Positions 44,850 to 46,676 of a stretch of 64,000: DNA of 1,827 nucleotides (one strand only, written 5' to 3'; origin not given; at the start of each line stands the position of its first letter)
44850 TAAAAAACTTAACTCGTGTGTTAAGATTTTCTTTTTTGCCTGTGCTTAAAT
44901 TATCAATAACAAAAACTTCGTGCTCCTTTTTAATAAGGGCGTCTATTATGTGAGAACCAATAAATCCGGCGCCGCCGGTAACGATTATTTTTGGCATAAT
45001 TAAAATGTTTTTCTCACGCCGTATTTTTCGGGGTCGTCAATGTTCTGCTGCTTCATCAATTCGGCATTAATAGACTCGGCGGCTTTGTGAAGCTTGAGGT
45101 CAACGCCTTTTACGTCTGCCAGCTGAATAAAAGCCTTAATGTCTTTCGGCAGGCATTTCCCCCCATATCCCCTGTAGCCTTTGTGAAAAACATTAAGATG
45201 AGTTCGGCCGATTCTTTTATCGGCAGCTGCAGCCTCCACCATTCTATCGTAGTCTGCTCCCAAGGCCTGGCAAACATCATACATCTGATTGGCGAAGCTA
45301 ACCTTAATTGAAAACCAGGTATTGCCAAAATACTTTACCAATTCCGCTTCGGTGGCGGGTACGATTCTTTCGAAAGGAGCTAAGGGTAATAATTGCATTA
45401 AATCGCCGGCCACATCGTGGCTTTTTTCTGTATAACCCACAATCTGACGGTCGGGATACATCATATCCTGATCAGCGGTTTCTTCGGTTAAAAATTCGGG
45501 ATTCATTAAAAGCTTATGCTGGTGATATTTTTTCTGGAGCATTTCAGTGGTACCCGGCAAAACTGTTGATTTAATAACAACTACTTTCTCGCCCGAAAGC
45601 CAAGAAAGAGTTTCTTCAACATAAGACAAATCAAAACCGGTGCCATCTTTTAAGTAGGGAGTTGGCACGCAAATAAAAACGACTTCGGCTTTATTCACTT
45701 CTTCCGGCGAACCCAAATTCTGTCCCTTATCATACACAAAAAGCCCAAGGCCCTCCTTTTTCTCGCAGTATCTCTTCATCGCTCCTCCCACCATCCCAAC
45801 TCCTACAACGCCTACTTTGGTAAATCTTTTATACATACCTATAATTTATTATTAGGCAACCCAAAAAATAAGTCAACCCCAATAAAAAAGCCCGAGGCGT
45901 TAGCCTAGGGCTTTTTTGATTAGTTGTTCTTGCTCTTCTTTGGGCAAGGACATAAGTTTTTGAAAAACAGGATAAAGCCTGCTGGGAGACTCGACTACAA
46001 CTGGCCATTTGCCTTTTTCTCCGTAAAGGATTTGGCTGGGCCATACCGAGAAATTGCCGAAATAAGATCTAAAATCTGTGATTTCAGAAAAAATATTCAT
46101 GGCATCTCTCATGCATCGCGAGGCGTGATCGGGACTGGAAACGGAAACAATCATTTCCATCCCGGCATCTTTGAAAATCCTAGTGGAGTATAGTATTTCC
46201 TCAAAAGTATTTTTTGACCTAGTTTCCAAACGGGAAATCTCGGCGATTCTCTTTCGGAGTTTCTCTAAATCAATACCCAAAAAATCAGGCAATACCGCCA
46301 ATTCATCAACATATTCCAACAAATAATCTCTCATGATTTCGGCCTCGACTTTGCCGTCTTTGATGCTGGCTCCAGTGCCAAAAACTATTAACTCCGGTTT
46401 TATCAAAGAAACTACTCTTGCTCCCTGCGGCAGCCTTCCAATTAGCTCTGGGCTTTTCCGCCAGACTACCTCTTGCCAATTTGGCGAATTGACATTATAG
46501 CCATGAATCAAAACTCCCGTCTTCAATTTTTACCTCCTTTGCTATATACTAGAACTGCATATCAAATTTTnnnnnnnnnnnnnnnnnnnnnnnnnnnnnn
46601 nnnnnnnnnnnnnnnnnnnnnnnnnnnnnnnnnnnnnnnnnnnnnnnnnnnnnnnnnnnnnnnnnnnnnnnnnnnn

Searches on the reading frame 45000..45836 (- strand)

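Call 8: search_protein_families(library=pfam, proteins=[window:45000-45836:-], max_evalue=0.01)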
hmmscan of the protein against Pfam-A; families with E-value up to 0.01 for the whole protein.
window:45000-45836:- (278 aa): 2 families
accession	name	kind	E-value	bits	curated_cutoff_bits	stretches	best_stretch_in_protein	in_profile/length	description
PF00984.24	UDPG_MGDP_dh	-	3.7e-25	88.3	25.4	1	163-258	2-93/94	UDP-glucose/GDP-mannose dehydrogenase family, central domain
PF03721.20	UDPG_MGDP_dh_N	-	6.5e-22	78.5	27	1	44-141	71-181/187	UDP-glucose/GDP-mannose dehydrogenase family, NAD binding domain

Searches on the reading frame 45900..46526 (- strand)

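Call 8: search_protein_families(library=pfam, proteins=[window:45900-46526:-], max_evalue=0.01)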
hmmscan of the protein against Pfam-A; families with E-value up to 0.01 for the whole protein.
window:45900-46526:- (208 aa): 1 family
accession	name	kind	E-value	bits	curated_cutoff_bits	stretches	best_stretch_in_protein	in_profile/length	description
PF02698.23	DUF218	-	3e-08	34.1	27.6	1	27-142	12-100/133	DUF218 domain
